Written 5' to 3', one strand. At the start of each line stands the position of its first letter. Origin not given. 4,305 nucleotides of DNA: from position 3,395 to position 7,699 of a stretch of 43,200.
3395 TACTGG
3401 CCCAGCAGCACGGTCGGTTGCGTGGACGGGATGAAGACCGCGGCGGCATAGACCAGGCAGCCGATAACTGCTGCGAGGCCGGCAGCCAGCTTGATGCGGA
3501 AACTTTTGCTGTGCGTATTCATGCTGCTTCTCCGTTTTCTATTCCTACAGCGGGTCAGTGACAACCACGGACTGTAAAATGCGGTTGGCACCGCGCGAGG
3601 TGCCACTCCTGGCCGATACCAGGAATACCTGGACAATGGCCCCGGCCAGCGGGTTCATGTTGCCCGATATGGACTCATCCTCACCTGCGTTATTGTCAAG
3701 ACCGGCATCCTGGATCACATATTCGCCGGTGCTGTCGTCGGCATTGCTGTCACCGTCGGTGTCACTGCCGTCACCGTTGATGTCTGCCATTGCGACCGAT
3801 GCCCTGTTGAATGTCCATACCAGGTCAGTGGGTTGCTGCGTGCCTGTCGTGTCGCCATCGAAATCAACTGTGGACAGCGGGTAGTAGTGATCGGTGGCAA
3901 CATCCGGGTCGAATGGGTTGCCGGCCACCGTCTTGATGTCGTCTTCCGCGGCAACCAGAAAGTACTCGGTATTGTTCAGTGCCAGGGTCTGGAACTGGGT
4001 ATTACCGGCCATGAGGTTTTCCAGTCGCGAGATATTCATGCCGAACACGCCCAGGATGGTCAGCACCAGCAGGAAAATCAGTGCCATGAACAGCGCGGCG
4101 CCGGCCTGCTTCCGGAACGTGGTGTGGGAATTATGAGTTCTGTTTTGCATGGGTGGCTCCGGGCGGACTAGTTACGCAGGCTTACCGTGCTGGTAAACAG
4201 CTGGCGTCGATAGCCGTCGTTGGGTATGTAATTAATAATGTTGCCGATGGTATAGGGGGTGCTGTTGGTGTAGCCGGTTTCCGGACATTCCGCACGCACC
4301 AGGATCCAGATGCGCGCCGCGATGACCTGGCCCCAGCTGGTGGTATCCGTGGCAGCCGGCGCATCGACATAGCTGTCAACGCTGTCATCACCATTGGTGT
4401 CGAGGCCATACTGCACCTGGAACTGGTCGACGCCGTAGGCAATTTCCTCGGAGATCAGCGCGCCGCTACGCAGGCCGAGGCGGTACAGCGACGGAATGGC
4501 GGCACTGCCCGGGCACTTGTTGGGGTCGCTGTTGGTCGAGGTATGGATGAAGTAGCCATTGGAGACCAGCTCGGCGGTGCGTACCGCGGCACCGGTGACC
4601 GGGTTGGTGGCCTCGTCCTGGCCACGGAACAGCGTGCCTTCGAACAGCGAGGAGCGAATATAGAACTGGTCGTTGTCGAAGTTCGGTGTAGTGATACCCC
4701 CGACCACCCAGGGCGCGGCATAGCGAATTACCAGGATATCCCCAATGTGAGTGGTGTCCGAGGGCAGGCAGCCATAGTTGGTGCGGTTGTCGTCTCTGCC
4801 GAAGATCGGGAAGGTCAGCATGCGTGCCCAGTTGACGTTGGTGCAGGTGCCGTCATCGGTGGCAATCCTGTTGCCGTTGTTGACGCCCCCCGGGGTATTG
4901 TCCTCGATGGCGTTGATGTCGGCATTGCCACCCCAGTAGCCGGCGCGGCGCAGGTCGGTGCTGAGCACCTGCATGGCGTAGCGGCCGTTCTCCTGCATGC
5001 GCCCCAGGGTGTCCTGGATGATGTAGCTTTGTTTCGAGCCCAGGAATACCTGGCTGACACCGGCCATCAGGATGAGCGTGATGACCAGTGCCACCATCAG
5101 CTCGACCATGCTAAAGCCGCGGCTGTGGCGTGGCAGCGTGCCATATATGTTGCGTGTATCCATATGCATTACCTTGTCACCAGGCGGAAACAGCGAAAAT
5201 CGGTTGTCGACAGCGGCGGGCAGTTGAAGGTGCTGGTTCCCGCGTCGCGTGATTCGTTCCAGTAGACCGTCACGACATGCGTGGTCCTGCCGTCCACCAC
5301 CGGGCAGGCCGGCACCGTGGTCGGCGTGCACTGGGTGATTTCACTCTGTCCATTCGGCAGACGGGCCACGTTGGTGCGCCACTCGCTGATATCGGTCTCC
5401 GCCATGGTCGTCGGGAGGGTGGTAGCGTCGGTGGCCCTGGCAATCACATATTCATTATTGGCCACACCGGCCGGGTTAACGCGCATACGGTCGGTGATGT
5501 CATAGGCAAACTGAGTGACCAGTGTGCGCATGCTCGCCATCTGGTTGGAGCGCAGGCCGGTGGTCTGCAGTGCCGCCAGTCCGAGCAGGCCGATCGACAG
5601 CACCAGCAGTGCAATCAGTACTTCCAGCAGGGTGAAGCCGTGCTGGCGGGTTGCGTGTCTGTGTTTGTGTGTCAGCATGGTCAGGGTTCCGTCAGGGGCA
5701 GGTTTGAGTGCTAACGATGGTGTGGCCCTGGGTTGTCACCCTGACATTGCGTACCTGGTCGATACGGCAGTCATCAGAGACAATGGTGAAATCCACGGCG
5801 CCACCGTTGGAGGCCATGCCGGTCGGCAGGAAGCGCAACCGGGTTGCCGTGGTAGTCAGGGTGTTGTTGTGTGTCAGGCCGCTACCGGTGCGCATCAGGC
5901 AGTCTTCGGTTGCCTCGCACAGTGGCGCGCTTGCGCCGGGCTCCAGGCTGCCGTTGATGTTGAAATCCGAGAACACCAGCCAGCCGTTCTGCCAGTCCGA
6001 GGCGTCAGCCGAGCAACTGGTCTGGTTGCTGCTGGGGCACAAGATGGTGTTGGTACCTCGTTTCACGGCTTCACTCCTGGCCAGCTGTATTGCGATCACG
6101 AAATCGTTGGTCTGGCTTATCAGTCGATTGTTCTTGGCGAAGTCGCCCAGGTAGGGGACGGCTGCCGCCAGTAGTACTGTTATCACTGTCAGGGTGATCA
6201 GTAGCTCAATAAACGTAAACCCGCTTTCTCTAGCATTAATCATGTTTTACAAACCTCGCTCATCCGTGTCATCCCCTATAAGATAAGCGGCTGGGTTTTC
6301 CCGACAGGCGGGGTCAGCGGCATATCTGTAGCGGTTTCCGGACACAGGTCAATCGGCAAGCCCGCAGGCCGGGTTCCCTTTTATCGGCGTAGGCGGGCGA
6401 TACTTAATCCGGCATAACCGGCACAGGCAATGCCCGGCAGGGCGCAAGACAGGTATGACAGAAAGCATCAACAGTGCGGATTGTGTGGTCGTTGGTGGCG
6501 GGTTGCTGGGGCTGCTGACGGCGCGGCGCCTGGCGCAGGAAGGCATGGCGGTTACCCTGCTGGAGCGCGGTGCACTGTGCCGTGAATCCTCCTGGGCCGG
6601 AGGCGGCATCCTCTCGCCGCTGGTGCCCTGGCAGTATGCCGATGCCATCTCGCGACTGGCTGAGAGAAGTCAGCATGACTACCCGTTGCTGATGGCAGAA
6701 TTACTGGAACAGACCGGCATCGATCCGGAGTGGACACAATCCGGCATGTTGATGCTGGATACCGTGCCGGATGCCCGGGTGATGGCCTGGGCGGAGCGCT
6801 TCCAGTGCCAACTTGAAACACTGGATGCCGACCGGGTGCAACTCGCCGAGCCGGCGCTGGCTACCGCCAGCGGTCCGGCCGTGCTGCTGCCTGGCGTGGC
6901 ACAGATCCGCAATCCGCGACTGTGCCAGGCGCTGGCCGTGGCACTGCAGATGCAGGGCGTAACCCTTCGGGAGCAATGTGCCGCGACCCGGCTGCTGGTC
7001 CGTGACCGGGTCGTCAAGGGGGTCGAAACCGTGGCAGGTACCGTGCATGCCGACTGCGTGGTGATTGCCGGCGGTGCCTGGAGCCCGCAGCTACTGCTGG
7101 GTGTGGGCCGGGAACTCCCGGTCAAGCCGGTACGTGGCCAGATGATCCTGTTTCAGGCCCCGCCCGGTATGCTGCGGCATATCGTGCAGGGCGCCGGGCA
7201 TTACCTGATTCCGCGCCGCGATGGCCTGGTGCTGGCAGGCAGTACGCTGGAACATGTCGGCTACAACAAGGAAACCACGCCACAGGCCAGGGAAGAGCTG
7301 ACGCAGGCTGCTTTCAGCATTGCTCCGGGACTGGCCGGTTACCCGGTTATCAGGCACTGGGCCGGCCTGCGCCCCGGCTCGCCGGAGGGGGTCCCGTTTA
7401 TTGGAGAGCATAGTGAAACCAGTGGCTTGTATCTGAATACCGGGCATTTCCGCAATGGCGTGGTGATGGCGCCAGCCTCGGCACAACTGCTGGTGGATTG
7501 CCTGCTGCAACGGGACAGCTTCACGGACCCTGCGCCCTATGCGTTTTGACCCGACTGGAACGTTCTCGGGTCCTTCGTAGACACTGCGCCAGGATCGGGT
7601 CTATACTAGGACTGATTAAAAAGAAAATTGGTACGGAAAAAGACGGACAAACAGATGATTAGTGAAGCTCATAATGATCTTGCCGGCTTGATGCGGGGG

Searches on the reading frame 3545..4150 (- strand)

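Call 61: search_protein_families(library=pfam, proteins=[window:3545-4150:-], max_evalue=0.00001)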
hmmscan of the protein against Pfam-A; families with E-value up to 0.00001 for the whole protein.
window:3545-4150:- (201 aa): 1 family
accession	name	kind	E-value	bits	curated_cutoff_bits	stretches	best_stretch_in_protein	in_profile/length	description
PF14341.11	PilX_N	-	1.2e-08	35.2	25.5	1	16-62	1-47/51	PilX N-terminal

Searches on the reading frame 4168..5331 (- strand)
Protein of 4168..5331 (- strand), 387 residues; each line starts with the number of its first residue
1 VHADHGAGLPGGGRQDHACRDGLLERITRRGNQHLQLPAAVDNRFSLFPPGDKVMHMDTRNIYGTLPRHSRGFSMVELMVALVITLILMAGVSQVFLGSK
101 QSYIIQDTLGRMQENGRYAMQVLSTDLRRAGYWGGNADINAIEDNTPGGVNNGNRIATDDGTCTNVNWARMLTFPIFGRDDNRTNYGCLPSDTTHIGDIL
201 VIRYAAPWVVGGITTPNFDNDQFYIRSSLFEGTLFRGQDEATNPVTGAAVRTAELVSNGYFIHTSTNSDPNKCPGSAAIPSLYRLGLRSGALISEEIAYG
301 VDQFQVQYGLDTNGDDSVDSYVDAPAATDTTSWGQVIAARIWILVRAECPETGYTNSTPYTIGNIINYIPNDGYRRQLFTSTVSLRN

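Call 61: search_protein_families(library=pfam, proteins=[window:4168-5331:-], max_evalue=0.00001)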
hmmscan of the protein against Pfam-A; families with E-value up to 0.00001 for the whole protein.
window:4168-5331:- (387 aa): 2 families
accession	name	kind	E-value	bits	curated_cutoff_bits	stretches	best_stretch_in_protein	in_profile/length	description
PF16074.10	PilW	-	3.7e-25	88.8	26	1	260-387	2-124/124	Type IV Pilus-assembly protein W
PF07963.17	N_methyl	-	2.3e-08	33.7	21.2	1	68-92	2-26/27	Prokaryotic N-terminal methylation motif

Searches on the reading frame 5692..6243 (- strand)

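Call 61: search_protein_families(library=pfam, proteins=[window:5692-6243:-], max_evalue=0.00001)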
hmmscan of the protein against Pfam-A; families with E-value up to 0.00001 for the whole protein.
window:5692-6243:- (183 aa): 2 families
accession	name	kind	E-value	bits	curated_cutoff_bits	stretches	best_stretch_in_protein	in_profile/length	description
PF12019.13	GspH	-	2.3e-18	67.1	21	1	44-173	1-108/108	Type II transport protein GspH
PF07963.17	N_methyl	-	7.3e-07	29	21.2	1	4-29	2-27/27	Prokaryotic N-terminal methylation motif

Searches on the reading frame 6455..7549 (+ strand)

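Call 61: search_protein_families(library=pfam, proteins=[window:6455-7549:+], max_evalue=0.00001)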
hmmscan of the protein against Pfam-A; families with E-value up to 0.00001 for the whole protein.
window:6455-7549:+ (364 aa): 4 families
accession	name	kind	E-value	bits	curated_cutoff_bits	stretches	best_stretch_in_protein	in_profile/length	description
PF01266.30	DAO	-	7.6e-73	246.5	27.9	1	9-348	1-352/353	FAD dependent oxidoreductase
PF00890.30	FAD_binding_2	-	7.2e-11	42.4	20.4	1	9-211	1-206/414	FAD binding domain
PF07992.20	Pyr_redox_2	-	1.5e-06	28.3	26.1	0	9-213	2-114/291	Pyridine nucleotide-disulphide oxidoreductase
PF03486.20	HI0933_like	-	1.8e-06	28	50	0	9-51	2-45/244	HI0933-like protein Rossmann domain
